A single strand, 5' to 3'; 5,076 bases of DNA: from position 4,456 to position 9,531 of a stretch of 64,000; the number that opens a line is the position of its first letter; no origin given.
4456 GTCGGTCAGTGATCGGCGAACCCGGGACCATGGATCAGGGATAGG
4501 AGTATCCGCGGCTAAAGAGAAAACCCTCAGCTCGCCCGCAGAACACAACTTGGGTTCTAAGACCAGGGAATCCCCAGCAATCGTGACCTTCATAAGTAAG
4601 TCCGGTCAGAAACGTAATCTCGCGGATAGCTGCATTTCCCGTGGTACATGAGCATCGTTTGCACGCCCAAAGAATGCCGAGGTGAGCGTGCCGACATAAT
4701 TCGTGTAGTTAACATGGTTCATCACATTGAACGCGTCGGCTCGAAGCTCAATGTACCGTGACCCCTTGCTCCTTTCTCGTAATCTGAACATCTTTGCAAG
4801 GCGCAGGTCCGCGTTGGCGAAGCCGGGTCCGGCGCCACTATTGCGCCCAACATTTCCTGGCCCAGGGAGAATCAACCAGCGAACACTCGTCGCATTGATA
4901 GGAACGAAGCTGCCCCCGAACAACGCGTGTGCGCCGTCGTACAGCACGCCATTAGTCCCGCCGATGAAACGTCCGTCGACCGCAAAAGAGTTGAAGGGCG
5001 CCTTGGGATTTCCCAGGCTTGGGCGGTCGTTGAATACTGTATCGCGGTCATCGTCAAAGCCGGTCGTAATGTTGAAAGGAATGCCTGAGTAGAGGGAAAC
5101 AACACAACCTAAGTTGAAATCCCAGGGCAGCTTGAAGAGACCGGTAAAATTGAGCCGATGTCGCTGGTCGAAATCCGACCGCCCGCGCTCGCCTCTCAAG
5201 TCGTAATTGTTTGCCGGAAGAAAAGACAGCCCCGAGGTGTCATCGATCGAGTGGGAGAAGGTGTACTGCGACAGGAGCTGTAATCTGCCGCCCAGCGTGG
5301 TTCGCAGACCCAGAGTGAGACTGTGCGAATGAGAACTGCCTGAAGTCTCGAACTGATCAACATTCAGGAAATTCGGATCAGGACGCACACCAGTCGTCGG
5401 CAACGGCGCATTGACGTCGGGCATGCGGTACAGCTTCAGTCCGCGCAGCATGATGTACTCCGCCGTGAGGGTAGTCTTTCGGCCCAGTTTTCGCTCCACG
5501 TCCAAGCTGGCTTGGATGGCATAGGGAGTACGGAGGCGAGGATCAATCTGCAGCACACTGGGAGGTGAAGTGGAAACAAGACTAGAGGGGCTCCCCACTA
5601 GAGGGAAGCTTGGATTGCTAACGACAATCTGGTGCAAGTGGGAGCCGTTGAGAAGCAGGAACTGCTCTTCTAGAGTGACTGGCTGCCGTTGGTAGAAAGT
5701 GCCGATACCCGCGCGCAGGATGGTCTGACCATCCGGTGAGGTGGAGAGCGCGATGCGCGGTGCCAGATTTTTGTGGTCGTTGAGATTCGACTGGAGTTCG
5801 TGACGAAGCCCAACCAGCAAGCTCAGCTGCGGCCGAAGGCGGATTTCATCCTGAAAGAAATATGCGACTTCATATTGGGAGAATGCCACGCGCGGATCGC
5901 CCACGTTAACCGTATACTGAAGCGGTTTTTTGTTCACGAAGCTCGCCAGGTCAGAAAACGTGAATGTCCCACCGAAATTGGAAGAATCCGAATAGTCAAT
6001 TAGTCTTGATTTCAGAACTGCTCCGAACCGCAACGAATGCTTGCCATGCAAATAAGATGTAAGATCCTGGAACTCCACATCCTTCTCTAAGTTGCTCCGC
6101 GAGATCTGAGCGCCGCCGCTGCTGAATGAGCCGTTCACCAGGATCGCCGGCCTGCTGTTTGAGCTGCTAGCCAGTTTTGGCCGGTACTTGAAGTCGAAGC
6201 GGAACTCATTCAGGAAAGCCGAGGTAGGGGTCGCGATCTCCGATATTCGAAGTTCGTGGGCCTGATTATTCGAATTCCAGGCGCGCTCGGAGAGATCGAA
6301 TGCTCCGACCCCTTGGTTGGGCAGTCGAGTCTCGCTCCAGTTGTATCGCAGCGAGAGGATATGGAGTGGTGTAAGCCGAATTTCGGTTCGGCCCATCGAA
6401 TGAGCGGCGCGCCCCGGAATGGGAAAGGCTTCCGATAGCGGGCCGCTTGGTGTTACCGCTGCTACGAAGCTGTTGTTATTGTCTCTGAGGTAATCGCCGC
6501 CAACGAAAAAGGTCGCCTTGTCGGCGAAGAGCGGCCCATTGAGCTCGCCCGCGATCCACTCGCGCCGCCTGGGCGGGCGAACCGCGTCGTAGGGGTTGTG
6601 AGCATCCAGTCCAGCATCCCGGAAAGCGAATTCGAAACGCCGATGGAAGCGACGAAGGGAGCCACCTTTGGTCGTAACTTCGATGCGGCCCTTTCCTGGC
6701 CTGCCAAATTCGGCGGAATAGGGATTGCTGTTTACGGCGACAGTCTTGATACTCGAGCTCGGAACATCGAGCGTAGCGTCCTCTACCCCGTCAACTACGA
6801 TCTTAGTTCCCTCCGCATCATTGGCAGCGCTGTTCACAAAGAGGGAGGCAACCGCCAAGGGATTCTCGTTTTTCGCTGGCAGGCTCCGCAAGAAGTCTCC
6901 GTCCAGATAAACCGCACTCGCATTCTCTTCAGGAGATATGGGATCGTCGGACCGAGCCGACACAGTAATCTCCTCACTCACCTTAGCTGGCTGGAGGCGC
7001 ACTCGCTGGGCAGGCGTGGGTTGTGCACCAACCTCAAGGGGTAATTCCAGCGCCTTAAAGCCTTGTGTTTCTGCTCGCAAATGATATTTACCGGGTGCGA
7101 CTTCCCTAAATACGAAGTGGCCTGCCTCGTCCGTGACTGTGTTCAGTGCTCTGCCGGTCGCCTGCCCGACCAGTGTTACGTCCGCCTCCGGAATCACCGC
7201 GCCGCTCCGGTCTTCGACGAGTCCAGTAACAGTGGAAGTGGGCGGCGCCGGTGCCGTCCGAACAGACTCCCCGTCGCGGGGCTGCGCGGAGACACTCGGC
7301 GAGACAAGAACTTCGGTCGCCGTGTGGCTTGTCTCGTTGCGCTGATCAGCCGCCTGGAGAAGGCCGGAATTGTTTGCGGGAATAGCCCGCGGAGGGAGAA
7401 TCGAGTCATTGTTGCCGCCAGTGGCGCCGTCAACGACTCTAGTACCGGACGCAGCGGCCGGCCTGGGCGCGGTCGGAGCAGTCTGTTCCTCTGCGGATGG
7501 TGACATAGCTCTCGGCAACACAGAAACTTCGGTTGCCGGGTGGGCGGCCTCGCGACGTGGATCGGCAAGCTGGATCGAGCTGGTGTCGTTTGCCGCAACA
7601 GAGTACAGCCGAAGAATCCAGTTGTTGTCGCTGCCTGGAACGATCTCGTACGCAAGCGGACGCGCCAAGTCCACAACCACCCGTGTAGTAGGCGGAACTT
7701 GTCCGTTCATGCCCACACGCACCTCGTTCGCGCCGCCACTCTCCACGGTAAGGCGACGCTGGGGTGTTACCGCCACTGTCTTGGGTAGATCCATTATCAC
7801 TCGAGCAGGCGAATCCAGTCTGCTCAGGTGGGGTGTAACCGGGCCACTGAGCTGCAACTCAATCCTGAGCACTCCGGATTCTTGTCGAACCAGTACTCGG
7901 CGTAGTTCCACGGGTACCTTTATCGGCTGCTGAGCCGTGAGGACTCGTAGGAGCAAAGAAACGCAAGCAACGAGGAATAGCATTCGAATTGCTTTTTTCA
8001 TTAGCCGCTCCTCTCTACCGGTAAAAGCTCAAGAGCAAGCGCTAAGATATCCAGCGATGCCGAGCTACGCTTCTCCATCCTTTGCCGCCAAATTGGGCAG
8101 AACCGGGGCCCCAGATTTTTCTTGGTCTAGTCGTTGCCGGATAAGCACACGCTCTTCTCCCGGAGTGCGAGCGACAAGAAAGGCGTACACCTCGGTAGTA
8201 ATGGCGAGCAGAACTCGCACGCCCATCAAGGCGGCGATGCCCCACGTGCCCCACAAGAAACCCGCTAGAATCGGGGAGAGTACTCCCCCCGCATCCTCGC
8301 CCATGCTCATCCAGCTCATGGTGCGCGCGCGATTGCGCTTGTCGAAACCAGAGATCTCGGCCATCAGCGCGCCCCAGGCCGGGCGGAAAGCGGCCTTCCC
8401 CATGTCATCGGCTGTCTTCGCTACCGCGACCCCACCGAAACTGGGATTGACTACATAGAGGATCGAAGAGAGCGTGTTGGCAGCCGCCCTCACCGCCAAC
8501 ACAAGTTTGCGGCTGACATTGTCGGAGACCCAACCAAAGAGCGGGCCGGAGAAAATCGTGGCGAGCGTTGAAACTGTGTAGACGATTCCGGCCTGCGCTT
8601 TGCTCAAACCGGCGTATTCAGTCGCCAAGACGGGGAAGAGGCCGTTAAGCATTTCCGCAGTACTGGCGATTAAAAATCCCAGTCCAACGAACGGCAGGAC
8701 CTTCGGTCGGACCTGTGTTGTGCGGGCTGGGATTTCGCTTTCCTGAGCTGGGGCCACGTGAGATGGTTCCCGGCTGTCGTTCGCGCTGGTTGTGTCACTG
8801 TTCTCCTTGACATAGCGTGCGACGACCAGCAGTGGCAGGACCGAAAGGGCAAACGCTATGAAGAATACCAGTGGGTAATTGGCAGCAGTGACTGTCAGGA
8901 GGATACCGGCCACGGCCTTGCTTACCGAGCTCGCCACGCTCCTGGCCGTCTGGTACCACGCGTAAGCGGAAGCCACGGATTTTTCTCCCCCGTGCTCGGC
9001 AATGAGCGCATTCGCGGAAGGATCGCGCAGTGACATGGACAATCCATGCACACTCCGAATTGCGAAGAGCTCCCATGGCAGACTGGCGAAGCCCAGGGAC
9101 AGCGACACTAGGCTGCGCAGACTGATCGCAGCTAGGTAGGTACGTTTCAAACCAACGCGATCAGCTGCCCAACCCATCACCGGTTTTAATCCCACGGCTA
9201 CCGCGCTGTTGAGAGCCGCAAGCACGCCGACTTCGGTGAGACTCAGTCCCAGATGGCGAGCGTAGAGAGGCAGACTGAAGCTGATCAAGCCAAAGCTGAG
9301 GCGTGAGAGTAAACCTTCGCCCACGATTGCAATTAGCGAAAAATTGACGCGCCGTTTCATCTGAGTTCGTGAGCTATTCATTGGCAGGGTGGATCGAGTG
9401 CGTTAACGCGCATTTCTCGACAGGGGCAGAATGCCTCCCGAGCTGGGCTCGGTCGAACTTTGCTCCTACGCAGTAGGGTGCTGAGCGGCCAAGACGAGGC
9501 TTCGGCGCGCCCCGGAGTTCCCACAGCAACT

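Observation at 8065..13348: Translationally coupled cassette: three paralogous ATP-grasp enzymes, an MtlD-like polyol-phosphate dehydrogenase and an MFS transporter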

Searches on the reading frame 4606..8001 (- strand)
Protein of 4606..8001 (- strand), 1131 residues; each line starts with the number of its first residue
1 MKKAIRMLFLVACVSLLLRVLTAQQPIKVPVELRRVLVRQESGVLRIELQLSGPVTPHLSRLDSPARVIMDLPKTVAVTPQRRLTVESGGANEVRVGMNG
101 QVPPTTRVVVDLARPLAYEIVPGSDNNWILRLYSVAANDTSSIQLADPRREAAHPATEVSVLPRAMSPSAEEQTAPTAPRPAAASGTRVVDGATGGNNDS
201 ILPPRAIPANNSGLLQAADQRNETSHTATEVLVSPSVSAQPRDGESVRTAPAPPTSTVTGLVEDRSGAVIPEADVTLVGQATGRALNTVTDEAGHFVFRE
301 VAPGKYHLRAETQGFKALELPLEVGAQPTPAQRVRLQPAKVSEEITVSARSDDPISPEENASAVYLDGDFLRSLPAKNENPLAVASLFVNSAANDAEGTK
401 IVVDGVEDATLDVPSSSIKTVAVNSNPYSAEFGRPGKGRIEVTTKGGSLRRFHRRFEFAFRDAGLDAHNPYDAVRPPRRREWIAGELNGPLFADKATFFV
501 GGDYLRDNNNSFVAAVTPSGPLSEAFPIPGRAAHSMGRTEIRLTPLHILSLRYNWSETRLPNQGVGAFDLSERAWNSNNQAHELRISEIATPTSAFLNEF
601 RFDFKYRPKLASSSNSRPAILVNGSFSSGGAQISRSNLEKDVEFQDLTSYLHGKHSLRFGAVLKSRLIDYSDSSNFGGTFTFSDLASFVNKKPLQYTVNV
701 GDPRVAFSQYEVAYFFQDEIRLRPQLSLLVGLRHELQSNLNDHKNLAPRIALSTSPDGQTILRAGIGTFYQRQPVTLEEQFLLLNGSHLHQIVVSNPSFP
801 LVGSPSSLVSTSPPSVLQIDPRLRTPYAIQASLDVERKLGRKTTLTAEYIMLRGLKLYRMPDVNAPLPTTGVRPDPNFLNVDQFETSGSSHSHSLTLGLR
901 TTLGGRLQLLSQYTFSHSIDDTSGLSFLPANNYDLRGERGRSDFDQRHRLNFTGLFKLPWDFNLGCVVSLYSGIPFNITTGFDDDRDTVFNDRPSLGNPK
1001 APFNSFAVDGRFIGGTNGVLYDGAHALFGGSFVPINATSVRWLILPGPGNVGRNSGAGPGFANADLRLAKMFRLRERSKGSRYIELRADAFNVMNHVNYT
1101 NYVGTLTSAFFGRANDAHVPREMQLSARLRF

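Call 3: search_protein_families(library=pfam, proteins=[window:4606-8001:-], max_evalue=0.01)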
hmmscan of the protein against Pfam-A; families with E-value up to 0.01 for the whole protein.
window:4606-8001:- (1131 aa): 6 families
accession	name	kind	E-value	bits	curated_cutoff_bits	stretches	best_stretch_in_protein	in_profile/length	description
PF25183.1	OMP_b-brl_4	-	2.7e-84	284.6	30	2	741-1124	433-838/838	Outer membrane beta barrel domain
PF13620.12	CarboxypepD_reg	-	2.8e-16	60.1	32.3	1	257-336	1-81/82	Carboxypeptidase regulatory-like domain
PF11741.13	AMIN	-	2.4e-11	44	20.5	1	38-130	4-99/101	AMIN domain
PF13715.12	CarbopepD_reg_2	-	1.1e-07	32.3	32.2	1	259-346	2-87/88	CarboxypepD_reg-like domain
PF09430.16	EMC7_beta-sandw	-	7.5e-05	23.4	26.6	1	269-339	6-76/122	ER membrane protein complex subunit 7, beta-sandwich domain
PF17210.9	SdrD_B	-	0.0027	18.3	29.7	1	264-312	18-66/112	SdrD B-like domain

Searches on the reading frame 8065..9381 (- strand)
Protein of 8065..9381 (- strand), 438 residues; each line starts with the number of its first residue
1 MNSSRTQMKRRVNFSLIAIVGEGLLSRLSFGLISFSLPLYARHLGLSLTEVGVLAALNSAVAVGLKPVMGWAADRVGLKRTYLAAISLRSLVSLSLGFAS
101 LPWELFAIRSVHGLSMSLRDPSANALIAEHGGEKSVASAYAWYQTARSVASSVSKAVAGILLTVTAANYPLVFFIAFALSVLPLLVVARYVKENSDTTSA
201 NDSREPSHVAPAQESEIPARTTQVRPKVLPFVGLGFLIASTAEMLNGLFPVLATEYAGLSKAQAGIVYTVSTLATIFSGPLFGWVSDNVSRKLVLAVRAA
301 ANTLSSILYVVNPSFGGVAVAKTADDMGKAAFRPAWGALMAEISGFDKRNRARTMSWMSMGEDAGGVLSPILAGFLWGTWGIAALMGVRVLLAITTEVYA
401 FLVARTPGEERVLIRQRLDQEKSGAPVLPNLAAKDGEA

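Call 3: search_protein_families(library=pfam, proteins=[window:8065-9381:-], max_evalue=0.01)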
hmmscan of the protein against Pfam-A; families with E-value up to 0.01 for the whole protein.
window:8065-9381:- (438 aa): 4 families
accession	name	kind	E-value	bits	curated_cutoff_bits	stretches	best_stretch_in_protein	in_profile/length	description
PF07690.21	MFS_1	-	3.3e-44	151.6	33.4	2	24-229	6-205/347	Major Facilitator Superfamily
PF12832.13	MFS_1_like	-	3.5e-12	46.5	25.2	2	37-232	22-218/373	MFS_1 like family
PF01306.25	LacY_symp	-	2.3e-11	43.6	24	2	41-201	35-198/413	LacY proton/sugar symporter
PF05977.19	MFS_3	-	1.8e-07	30.5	27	1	80-193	82-191/524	Transmembrane secretion effector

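Call 4: search_protein_families(library=ncbifam, proteins=[window:8065-9381:-], max_evalue=0.01)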
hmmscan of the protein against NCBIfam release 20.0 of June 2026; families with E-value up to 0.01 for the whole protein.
window:8065-9381:- (438 aa): 45 families (the best 25 are shown)
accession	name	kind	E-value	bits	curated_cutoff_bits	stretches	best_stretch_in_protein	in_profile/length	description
TIGR00881.1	2A0104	subfamily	1.5e-20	73.6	407.75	2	34-313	15-306/379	phosphoglycerate transporter protein PgtP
TIGR00893.1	2A0114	subfamily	1.6e-20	73.5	395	1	33-394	13-390/399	D-galactonate transporter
TIGR00880.1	2_A_01_02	superfamily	1.5e-17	64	131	2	267-399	3-133/141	multidrug resistance protein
TIGR00895.1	2A0115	subfamily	3.1e-17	62.6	418.55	2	10-198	17-199/398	aromatic acid/H+ symport family MFS transporter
TIGR00900.1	2A0121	subfamily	4.6e-17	62.4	319.6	2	260-403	32-177/364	H+ Antiporter protein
NF008586.0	PRK11551.1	equivalog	3.1e-13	49.5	410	2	38-205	39-204/406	3-(3-hydroxy-phenyl)propionate transporter MhpT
NF007077.0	PRK09528.1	subfamily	4.2e-13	48.6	429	2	41-203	39-204/421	galactoside permease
TIGR00711.1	efflux_EmrB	subfamily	2e-12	46.7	230.2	2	23-199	11-185/485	DHA2 family efflux MFS transporter permease subunit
TIGR00882.1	2A0105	subfamily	4.8e-11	42.2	220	2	244-294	20-70/396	oligosaccharide MFS transporter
TIGR00883.1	2A0106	subfamily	3.6e-10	39.5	443.45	2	105-382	99-384/400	metabolite/H+ symporter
NF012174.0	tet_MFS_A_B_C_D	equivalog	6.4e-10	38.4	475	2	49-206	40-193/382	Tet(A)/Tet(B)/Tet(C) family tetracycline efflux MFS transporter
TIGR00891.1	2A0112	subfamily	8.9e-10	38.2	552.9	1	29-305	27-317/405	sialate:H+ symport family MFS transporter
NF012193.0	tet_MFS_A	exception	9.1e-09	34.8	840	2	259-418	39-196/394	tetracycline efflux MFS transporter Tet(A)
NF053757.1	BclibactTpBcbE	equivalog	1.4e-08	34.1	600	1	243-406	19-185/394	bacillibactin exporter BcbE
NF047574.1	opine_export_Sa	equivalog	1.9e-08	33.7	235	1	234-411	14-187/388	staphylopine family metallophore export MFS transporter CntE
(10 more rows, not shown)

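Call 40: search_solved_structures(query=window:8065-9381:-, max_evalue=0.001)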
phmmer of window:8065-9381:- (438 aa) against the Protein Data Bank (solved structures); distinct sequences matched with E-value up to 0.001: 9.
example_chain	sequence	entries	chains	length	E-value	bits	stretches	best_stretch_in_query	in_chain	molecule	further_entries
6e9o_B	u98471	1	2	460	4.6e-06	29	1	44-151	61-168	D-galactonate transport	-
6e9n_A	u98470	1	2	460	8.9e-06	28.1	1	44-151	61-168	D-galactonate transport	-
8tth_A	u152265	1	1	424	2.1e-05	26.9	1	28-184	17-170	Quinolone resistance protein NorA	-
7lo7_Z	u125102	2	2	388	2.1e-05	26.8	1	28-376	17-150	Quinolone resistance protein NorA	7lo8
8ttg_A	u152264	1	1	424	2.8e-05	26.4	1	29-376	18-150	Quinolone resistance protein NorA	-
8ttf_A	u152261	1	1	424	2.9e-05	26.4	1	29-376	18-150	Quinolone resistance protein NorA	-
28vj_B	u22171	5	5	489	3.5e-05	26.1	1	29-376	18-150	Quinolone resistance protein NorA,Soluble cytochrome b562 | NorA-BRIL(3A) fusion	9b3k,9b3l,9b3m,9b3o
9pv0_Z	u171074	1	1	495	3.5e-05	26.1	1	29-376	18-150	Quinolone resistance protein NorA, Soluble cytochrome b562 chimera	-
8tte_A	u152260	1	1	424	6.4e-05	25.3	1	248-376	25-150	Quinolone resistance protein NorA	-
